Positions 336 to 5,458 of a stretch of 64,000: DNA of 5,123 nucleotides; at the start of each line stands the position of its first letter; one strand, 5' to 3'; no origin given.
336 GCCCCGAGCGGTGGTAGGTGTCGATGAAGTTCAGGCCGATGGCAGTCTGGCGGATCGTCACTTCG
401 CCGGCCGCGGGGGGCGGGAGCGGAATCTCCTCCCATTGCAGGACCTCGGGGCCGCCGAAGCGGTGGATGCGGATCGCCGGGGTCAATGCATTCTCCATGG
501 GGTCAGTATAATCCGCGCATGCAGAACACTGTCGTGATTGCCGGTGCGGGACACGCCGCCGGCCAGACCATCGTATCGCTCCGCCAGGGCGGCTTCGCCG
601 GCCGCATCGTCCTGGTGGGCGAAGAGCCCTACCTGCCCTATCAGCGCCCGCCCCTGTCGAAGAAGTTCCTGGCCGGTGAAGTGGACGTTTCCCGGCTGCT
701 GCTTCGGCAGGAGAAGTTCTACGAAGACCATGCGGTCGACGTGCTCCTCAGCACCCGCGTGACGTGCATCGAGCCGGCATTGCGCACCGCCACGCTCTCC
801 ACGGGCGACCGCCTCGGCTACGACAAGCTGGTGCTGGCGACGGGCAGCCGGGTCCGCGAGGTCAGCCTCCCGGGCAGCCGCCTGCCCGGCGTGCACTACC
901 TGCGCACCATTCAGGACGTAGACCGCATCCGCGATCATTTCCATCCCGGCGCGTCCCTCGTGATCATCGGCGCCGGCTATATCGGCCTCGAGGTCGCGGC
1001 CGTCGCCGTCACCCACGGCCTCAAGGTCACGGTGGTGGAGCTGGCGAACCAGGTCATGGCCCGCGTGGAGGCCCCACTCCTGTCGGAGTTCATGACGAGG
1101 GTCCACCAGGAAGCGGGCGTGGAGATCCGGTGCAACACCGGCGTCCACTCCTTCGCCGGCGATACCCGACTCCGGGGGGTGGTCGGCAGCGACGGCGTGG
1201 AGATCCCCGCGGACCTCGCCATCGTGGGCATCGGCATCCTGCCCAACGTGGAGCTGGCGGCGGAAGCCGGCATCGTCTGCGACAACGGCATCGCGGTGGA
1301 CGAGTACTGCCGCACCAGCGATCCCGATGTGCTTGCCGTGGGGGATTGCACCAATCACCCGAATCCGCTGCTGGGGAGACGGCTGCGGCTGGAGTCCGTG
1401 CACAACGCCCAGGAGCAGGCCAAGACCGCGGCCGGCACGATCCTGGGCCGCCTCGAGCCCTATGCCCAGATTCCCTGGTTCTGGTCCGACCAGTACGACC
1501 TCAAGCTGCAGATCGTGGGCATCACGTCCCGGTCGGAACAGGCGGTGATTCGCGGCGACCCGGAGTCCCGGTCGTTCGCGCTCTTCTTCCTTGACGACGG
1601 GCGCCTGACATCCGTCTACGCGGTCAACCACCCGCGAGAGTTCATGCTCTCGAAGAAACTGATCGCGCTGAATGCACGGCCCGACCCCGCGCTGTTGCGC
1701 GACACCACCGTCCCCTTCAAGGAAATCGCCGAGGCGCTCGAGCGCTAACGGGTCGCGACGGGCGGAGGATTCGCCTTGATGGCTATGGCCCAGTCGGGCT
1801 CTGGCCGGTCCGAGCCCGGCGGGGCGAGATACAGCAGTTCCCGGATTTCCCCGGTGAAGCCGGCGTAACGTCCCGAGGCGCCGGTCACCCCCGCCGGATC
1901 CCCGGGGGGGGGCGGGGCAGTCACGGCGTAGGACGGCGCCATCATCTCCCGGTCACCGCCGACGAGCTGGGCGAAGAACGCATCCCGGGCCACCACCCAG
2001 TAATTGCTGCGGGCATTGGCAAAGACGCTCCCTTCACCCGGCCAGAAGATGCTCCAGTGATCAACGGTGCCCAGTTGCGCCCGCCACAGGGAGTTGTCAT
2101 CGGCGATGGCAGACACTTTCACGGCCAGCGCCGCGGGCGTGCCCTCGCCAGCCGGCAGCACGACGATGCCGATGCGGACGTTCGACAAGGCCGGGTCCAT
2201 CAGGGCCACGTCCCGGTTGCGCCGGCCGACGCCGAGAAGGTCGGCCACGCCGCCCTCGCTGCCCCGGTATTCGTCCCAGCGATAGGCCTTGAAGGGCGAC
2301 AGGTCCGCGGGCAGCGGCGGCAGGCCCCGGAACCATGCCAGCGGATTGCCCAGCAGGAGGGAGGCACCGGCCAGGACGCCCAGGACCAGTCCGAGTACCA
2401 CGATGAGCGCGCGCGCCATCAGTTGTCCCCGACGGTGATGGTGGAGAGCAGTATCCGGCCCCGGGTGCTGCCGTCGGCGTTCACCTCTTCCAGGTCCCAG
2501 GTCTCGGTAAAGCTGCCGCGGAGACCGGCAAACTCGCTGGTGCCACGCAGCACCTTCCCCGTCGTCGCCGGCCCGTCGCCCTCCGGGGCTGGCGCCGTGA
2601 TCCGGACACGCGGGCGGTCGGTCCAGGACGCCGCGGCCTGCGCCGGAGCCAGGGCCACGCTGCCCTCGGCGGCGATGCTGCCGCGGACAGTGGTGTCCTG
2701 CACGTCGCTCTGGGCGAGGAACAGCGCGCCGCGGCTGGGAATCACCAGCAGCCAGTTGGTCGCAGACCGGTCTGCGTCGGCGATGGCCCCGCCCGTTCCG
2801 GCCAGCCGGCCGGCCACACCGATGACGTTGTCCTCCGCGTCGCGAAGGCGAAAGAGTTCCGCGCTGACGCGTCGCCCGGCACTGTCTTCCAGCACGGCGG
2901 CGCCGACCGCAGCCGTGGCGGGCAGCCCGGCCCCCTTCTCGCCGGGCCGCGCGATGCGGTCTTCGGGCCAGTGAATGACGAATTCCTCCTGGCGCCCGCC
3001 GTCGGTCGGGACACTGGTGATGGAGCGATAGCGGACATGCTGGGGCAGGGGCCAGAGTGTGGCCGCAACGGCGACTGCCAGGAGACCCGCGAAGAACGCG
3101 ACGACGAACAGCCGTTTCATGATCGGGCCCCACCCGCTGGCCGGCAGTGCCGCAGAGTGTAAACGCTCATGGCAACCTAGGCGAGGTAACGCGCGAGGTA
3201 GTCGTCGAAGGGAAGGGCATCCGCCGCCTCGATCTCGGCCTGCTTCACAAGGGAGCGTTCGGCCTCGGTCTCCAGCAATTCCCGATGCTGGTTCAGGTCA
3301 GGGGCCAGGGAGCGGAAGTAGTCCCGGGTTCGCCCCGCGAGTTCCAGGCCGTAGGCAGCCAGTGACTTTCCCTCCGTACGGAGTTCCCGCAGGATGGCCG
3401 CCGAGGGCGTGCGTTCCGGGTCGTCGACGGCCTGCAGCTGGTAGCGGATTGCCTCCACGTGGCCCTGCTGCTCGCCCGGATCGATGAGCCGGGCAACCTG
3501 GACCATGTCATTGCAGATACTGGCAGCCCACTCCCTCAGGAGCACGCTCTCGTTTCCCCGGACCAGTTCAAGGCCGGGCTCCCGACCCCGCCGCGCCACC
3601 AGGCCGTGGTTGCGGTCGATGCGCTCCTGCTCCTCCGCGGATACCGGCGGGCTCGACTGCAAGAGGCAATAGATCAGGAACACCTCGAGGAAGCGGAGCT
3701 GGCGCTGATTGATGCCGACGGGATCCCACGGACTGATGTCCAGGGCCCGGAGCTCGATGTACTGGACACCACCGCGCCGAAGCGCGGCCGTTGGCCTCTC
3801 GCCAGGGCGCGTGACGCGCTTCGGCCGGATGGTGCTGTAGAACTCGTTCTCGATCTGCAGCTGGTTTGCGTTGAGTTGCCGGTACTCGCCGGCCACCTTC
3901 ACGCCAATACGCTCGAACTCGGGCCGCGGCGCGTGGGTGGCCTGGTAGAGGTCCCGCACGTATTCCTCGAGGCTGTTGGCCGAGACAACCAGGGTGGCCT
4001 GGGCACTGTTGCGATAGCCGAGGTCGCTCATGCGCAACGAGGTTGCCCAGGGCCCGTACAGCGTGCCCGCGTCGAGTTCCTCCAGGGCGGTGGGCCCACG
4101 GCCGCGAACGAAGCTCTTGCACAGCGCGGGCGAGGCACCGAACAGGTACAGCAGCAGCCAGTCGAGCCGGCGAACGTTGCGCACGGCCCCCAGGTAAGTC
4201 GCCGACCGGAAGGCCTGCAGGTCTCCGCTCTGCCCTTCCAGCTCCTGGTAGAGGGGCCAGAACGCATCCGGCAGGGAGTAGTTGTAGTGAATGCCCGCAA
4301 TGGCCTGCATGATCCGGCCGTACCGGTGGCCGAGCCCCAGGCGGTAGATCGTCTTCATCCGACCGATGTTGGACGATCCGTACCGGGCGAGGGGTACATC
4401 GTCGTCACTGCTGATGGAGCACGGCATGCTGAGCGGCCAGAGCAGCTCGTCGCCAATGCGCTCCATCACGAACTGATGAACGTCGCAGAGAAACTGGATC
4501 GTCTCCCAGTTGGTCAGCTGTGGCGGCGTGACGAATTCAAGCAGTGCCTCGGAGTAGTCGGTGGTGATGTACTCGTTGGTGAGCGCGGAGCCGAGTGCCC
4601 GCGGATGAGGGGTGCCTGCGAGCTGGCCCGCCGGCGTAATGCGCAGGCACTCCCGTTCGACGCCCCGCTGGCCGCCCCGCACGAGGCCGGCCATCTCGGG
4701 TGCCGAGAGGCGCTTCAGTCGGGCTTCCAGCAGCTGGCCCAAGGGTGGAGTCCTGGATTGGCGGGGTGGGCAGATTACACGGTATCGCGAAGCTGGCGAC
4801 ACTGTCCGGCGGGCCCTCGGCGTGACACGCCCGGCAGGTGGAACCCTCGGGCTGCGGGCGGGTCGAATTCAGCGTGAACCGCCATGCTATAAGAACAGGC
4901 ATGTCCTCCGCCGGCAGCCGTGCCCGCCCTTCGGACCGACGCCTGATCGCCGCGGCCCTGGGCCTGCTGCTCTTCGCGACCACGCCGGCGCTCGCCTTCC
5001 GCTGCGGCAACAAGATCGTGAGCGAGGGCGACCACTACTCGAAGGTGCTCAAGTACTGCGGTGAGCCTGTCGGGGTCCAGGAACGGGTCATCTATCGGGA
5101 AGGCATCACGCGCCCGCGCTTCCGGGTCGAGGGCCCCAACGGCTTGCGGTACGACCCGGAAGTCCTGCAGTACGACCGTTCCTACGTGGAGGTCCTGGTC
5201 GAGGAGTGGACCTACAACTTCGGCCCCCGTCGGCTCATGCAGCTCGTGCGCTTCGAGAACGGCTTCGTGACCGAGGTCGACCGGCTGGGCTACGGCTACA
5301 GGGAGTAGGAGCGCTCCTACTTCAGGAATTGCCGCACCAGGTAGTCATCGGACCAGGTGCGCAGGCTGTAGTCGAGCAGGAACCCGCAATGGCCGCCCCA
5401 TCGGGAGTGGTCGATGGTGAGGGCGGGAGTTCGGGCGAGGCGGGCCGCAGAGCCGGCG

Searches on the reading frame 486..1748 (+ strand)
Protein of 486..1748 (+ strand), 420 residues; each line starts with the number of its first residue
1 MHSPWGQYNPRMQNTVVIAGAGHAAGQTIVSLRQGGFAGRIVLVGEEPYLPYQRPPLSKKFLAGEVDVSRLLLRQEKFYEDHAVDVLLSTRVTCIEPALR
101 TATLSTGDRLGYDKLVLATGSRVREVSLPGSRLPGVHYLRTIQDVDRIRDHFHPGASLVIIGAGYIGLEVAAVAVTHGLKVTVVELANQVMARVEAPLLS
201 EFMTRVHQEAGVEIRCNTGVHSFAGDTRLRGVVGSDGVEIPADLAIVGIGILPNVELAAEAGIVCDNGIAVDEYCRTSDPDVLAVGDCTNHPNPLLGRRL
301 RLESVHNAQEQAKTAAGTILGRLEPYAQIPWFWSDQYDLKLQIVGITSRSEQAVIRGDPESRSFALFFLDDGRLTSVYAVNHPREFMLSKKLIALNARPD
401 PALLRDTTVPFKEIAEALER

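Call 43: search_protein_families(library=pfam, proteins=[window:486-1748:+], max_evalue=0.0001)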
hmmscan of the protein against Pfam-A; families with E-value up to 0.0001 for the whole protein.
window:486-1748:+ (420 aa): 5 families
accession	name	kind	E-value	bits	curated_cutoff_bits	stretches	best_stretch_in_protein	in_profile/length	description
PF07992.20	Pyr_redox_2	-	2.9e-66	224.3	26.1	1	15-312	2-291/291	Pyridine nucleotide-disulphide oxidoreductase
PF14759.12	Reductase_C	-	1.5e-29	102.8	25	1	331-414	1-84/85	Reductase C-terminal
PF00070.33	Pyr_redox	-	3.7e-15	56.6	22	1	158-233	2-78/82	Pyridine nucleotide-disulphide oxidoreductase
PF01266.30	DAO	-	5.1e-06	26.7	27.9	0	158-185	2-29/353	FAD dependent oxidoreductase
PF02737.24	3HCDH_N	-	5.9e-05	23.5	22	1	159-233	3-77/180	3-hydroxyacyl-CoA dehydrogenase, NAD binding domain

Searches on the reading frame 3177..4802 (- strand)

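Call 43: search_protein_families(library=pfam, proteins=[window:3177-4802:-], max_evalue=0.0001)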
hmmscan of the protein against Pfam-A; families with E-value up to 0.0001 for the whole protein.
window:3177-4802:- (541 aa): 1 family
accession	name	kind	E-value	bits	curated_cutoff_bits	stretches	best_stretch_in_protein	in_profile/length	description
PF04262.19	Glu_cys_ligase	-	5.7e-161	535.7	27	1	29-400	1-370/372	Glutamate-cysteine ligase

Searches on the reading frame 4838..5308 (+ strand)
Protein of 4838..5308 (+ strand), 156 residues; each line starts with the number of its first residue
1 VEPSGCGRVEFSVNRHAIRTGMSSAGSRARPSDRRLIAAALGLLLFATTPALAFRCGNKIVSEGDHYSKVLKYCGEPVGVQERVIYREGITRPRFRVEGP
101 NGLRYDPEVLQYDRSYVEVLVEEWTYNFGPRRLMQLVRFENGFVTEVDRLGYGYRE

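Call 43: search_protein_families(library=pfam, proteins=[window:4838-5308:+], max_evalue=0.0001)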
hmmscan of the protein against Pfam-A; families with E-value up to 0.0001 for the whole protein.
window:4838-5308:+ (156 aa): 1 family
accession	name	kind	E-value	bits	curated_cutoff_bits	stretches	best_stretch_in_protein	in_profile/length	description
PF11006.13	DUF2845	-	8.7e-23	80.8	21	1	53-149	3-89/90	Protein of unknown function (DUF2845)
